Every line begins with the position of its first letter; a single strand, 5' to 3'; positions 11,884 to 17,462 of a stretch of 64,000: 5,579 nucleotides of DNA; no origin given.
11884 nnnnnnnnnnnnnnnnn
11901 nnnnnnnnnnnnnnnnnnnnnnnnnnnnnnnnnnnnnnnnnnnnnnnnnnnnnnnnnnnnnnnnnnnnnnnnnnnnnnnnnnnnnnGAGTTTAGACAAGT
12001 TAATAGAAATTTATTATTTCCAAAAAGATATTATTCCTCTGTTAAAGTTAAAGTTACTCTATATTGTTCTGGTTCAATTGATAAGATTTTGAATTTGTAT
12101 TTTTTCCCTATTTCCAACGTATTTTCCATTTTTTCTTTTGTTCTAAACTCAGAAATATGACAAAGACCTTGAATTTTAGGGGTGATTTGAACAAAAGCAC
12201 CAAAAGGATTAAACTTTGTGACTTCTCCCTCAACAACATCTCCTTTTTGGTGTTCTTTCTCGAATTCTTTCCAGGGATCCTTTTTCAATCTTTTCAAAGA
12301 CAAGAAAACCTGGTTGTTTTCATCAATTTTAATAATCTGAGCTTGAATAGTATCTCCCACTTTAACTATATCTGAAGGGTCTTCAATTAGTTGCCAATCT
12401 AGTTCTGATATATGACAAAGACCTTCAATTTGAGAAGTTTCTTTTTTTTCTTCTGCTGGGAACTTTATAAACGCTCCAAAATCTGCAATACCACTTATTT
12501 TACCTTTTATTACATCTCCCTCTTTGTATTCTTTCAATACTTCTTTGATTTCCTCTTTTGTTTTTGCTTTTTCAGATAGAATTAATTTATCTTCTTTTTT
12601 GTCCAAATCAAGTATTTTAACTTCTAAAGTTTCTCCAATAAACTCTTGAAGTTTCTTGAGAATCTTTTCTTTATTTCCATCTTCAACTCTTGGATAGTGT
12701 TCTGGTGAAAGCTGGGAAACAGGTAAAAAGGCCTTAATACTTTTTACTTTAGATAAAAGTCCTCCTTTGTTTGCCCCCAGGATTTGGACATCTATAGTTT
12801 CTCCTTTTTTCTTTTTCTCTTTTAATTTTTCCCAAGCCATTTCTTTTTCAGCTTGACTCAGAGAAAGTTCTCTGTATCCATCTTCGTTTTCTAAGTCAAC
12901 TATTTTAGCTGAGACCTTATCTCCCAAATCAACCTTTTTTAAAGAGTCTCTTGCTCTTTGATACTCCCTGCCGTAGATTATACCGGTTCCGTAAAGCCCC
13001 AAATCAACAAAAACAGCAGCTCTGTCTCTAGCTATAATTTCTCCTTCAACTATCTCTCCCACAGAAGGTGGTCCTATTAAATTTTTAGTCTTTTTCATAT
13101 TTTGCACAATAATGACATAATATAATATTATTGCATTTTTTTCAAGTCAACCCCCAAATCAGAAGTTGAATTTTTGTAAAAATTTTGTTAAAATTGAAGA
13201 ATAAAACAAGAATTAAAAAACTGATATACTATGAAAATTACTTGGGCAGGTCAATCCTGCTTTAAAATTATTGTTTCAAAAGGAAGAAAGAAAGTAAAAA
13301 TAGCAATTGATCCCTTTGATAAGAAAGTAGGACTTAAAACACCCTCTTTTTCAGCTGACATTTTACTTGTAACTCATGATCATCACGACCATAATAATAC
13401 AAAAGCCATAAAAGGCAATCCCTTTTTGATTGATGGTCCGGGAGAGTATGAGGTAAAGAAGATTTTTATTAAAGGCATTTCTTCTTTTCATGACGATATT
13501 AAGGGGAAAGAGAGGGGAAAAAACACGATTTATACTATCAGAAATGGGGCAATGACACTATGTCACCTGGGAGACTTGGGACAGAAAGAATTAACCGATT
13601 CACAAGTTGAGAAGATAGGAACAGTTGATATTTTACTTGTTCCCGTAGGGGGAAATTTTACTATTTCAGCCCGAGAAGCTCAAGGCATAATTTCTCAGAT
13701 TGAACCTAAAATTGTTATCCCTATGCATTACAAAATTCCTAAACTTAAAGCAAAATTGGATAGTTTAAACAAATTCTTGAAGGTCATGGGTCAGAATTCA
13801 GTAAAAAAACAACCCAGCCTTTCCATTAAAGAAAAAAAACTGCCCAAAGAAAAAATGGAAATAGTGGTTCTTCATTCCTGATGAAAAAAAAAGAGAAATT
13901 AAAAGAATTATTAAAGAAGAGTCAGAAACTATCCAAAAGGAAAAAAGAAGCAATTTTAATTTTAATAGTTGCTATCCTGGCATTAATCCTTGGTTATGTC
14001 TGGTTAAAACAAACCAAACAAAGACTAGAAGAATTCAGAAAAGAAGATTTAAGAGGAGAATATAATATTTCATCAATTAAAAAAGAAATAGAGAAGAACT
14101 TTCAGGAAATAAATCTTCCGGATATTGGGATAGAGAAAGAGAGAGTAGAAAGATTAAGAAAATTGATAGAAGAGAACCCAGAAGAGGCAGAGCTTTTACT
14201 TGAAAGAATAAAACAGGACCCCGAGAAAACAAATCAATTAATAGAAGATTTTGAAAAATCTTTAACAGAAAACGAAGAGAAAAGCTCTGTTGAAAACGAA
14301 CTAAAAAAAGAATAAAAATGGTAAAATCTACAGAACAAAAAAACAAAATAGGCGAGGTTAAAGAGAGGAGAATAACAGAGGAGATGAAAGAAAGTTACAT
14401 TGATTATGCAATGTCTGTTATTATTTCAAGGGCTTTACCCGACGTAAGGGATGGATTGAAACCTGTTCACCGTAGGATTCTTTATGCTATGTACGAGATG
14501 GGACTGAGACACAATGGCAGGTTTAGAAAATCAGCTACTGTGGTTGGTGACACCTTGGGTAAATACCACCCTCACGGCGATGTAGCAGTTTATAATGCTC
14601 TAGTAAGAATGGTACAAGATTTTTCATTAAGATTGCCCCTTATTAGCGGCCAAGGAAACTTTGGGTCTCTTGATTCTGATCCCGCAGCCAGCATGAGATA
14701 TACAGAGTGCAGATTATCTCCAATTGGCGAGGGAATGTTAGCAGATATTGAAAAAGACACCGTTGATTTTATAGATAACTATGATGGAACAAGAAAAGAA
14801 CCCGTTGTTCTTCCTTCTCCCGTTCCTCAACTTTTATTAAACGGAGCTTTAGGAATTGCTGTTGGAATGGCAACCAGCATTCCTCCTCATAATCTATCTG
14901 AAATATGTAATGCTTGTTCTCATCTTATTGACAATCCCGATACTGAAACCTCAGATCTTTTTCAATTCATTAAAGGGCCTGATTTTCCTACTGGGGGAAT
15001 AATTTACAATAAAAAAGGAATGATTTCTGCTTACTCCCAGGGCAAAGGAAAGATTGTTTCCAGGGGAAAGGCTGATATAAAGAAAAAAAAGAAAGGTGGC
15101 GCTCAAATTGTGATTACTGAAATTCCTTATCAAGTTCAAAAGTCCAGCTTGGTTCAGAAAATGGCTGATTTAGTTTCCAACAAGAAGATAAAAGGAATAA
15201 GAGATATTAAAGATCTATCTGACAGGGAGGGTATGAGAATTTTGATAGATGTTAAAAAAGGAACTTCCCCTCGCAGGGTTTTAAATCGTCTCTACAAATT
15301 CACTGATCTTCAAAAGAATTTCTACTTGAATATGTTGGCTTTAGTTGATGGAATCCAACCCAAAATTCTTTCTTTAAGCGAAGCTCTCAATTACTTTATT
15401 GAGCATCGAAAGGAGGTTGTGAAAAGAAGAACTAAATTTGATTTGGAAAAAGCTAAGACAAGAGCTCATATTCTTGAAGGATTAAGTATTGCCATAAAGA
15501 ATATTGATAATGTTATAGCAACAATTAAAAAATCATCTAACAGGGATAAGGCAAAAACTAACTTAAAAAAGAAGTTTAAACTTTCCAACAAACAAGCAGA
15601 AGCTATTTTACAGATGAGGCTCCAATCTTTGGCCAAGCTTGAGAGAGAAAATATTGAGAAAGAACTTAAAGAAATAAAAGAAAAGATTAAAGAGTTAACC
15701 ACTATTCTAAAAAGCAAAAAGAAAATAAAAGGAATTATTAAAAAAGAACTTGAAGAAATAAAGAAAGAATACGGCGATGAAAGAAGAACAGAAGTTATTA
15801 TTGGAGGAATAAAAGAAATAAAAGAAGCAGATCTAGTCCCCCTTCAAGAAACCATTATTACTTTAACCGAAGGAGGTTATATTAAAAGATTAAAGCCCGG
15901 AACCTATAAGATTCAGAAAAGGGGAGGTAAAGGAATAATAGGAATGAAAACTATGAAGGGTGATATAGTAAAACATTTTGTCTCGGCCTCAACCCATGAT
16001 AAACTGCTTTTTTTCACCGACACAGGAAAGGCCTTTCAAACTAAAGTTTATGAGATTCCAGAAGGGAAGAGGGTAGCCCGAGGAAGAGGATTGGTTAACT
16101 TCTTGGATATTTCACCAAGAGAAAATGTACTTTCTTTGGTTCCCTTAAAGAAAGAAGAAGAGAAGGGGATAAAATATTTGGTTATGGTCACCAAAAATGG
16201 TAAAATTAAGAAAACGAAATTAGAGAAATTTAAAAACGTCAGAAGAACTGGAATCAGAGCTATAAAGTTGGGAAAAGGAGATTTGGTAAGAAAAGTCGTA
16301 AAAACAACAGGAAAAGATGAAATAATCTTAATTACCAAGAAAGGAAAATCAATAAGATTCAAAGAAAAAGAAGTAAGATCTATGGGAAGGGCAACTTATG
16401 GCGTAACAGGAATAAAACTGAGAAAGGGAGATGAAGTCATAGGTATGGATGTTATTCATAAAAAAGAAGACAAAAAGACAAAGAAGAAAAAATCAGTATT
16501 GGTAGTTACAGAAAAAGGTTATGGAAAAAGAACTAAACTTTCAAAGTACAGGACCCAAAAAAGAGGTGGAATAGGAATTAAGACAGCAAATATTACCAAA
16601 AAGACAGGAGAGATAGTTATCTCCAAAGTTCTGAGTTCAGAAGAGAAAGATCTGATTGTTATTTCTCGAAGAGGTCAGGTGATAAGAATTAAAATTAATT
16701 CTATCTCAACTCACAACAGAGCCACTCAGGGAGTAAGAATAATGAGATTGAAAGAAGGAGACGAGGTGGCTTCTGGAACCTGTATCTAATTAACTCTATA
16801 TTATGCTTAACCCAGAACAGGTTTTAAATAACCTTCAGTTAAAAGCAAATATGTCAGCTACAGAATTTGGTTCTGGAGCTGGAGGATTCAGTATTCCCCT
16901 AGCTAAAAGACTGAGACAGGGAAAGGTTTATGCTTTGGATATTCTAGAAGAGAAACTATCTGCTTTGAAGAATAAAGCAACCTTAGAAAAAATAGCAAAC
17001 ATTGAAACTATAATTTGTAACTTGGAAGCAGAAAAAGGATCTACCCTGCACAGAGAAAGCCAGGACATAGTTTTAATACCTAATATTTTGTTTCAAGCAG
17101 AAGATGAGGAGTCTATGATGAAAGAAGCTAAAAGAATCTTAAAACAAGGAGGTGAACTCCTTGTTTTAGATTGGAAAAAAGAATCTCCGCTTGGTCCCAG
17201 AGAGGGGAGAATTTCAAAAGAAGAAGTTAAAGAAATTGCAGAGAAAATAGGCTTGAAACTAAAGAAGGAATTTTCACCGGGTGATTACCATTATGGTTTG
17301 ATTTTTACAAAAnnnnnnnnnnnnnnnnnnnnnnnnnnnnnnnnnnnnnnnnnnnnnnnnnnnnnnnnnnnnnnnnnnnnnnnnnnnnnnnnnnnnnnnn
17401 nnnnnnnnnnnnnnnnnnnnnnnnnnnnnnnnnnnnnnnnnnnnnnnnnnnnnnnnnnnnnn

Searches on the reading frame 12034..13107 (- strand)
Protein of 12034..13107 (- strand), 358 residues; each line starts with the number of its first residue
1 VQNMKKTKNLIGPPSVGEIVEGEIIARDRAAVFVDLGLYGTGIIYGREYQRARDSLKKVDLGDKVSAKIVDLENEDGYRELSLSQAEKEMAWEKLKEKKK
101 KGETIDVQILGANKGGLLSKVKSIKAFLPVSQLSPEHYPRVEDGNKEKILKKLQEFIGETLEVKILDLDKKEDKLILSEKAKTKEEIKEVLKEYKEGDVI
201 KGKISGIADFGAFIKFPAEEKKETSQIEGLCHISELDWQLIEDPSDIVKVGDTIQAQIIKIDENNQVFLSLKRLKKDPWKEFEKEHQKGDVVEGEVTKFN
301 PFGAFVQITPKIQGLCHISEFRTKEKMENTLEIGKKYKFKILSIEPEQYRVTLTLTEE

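Call 68: search_protein_families(library=pfam, proteins=[window:12034-13107:-], max_evalue=0.0001)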
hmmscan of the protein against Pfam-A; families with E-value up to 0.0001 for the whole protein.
window:12034-13107:- (358 aa): 3 families
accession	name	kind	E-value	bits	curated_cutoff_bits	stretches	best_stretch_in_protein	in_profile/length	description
PF00575.29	S1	-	1e-46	157.6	22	3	285-353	1-71/74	S1 RNA binding domain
PF21710.3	Spt6_S1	-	2.8e-09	37.6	27.5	0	283-357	11-88/91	Spt6, S1/OB domain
PF23459.1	S1_RRP5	-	2.2e-08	35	27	0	287-355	2-72/72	RRP5 S1 domain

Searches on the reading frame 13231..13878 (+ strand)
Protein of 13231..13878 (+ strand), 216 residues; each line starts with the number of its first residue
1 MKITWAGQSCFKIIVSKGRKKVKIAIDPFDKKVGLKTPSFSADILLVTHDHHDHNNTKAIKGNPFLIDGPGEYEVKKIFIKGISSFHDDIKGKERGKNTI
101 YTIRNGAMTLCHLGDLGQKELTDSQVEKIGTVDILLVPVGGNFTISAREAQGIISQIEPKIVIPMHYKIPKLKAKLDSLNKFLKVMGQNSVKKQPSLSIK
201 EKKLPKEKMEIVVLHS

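Call 68: search_protein_families(library=pfam, proteins=[window:13231-13878:+], max_evalue=0.0001)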
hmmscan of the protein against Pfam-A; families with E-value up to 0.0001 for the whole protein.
window:13231-13878:+ (216 aa): 2 families
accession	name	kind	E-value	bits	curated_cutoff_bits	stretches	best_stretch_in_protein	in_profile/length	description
PF13483.12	Lactamase_B_3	-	3.1e-49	167.5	24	1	2-166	1-160/160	Beta-lactamase superfamily domain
PF12706.13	Lactamase_B_2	-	5.1e-07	29.9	27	1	83-167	108-200/200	Beta-lactamase superfamily domain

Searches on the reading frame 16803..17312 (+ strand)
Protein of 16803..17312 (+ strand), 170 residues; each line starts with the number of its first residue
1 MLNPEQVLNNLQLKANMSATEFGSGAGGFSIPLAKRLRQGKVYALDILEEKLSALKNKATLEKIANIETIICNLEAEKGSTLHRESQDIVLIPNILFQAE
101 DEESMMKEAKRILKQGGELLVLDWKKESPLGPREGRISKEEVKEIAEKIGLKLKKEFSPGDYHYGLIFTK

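Call 35: search_protein_families(library=pfam, proteins=[window:16803-17312:+], max_evalue=0.0001)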
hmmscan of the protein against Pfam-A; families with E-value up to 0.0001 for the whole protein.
window:16803-17312:+ (170 aa): 6 families
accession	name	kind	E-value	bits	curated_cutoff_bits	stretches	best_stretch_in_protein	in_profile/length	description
PF13847.12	Methyltransf_31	-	7.8e-16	58.5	27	1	14-135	2-120/145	Methyltransferase domain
PF08241.18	Methyltransf_11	-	1.7e-11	45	21.2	1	21-120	2-94/95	Methyltransferase domain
PF13649.12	Methyltransf_25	-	3.9e-11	43.9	27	1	21-117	3-97/97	Methyltransferase domain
PF01209.24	Ubie_methyltran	-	5.6e-09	36.1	20.1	1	17-126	49-156/233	ubiE/COQ5 methyltransferase family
PF08242.18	Methyltransf_12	-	1.8e-08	35.4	30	1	21-119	2-98/98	Methyltransferase domain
PF05175.20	MTS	-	8.5e-07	29.2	23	1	8-122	24-139/170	Methyltransferase small domain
